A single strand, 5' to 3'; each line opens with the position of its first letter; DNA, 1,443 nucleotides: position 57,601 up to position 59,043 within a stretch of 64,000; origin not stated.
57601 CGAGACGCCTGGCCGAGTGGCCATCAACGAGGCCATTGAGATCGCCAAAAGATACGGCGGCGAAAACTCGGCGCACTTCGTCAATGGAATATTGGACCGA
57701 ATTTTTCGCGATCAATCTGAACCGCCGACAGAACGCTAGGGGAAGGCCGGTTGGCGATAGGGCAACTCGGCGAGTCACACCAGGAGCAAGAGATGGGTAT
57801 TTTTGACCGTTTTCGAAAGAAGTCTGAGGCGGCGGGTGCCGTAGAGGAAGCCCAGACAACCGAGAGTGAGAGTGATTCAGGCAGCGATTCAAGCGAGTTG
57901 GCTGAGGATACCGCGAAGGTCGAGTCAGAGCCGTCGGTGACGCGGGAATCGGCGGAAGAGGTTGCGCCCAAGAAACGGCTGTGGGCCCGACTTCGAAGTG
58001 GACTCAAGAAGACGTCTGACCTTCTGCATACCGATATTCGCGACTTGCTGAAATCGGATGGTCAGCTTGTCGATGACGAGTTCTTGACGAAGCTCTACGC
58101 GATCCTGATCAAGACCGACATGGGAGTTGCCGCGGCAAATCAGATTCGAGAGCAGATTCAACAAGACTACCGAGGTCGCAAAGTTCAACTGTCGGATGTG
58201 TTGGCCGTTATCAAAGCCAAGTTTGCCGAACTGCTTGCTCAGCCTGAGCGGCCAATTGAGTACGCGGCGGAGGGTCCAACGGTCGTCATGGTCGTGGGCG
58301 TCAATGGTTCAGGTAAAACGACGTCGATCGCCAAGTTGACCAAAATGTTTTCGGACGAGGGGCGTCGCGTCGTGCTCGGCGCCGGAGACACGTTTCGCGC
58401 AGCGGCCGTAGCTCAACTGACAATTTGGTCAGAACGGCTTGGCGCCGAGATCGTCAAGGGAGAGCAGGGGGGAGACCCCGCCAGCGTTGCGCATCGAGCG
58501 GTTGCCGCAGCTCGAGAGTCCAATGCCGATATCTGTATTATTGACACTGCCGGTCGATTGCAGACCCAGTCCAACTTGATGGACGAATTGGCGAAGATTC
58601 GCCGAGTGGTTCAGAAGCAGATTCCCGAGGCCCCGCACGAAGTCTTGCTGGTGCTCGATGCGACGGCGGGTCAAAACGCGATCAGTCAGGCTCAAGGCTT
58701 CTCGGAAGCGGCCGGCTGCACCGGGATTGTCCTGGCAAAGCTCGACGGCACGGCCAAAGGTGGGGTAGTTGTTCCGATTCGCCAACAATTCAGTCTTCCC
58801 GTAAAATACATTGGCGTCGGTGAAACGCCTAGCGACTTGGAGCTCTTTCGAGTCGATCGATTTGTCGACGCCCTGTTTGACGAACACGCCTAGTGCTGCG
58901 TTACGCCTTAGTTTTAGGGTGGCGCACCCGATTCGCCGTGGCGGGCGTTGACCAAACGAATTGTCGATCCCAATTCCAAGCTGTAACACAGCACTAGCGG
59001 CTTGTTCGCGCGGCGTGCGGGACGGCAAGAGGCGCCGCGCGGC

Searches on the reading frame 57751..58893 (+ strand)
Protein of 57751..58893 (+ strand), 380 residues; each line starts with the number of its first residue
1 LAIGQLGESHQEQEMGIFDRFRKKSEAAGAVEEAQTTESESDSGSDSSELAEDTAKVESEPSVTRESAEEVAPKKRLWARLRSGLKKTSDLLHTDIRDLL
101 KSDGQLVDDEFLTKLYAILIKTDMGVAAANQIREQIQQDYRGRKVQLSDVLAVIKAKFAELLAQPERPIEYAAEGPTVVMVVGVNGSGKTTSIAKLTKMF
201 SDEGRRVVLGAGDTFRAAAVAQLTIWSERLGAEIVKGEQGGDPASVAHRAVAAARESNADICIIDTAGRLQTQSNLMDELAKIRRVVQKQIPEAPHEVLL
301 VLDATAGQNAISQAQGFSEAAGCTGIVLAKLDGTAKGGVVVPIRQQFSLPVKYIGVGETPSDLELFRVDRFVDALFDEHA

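Call 17: find_encoding_contigs(protein=window:57751-58893:+, flank=10000, max_places=10)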
Protein window:57751-58893:+ (380 aa): no gene with exactly this product is on record in the collection.

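Call 26: find_homologous_proteins(query=window:57793-58893:+, max_evalue=1e-40)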
Query window:57793-58893:+ (366 aa): 8000 proteins with E <= 1e-40 among 8000 candidates; the best 120 are listed.
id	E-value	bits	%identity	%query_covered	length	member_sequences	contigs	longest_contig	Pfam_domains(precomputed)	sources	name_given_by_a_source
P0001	6.1e-228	773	100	100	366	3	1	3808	PF13604.13,PF13207.13,PF00448.29,PF13191.13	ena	-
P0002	4.6e-183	626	81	100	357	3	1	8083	PF13604.13,PF13207.13,PF00448.29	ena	-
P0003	6.3e-163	560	71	99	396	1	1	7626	PF13604.13,PF00448.29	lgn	-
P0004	1.3e-147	509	68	99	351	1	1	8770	PF13604.13,PF13401.13,PF00448.29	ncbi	-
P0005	3.8e-146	505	67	99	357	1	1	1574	PF13604.13,PF13401.13,PF00448.29,PF13191.13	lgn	-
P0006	6.3e-146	504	76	83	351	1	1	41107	PF13604.13,PF13401.13,PF00448.29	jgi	jgi:fused signal recognition particle receptor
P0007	4.5e-145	501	67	99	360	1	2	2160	PF13604.13,PF13401.13,PF00448.29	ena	-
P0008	2.9e-144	498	66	99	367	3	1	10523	PF06414.19,PF13604.13,PF13207.13,PF00448.29,PF13191.13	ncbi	-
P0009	3.7e-144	498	66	99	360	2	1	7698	PF13604.13,PF13401.13,PF00448.29,PF13191.13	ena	-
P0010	2.2e-143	495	64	100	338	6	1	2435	PF13604.13,PF13401.13,PF00448.29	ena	-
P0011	3.3e-143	495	69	90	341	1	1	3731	PF13604.13,PF13207.13,PF13401.13,PF00448.29,PF13191.13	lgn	-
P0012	7.3e-143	494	65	99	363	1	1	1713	PF13604.13,PF13207.13,PF13401.13,PF00448.29,PF13191.13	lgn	-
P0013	1.5e-142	493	64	99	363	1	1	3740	PF13604.13,PF00448.29,PF13191.13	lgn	-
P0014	2.0e-142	492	70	88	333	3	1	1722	PF13604.13,PF13401.13,PF00448.29,PF13191.13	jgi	jgi:fused signal recognition particle receptor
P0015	2.1e-142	492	64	100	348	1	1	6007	PF13604.13,PF13207.13,PF13401.13,PF00448.29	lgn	-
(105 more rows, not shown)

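Call 27: find_encoding_contigs(protein=P0001, flank=10000, max_places=10)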
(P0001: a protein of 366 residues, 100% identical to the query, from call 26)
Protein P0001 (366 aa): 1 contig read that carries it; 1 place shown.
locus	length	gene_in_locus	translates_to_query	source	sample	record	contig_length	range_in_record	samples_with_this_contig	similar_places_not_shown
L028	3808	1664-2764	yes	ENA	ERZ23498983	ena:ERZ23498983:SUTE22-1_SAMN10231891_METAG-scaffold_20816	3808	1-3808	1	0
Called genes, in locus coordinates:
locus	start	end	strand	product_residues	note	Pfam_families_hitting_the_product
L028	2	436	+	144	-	?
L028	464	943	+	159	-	PF00885:DMRL_synthase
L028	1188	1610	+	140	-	PF01029:NusB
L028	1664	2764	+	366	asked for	PF13207:AAA_17 (faint), PF13191:AAA_16 (weak), PF13604:AAA_30, PF00448:SRP54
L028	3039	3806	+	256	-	?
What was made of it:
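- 57793..58893 (+): ftsY, whose TAG stop (58891-58893) lies within the terminal CTAG of element 3. An exact 366-aa protein is on record with SRP54 domains (calls 26, 27).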

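Call 28: find_encoding_contigs(protein=P0002, flank=6000, max_places=6)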
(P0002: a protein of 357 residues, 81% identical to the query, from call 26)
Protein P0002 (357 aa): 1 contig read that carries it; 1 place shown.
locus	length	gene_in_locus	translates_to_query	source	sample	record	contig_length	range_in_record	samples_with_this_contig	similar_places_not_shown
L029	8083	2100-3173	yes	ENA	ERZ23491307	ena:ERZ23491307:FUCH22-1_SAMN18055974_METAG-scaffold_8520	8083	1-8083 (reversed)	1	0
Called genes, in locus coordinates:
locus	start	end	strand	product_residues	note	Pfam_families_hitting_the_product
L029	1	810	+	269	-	?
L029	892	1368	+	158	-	PF00885:DMRL_synthase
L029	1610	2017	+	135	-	PF01029:NusB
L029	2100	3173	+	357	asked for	PF13604:AAA_30 (weak), PF00448:SRP54, PF13207:AAA_17 (weak)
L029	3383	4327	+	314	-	PF07063:HGLS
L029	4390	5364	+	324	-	PF12706:Lactamase_B_2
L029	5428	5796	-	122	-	PF07386:DUF1499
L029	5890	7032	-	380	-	PF04055:Radical_SAM, PF19288:CofH_C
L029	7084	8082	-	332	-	?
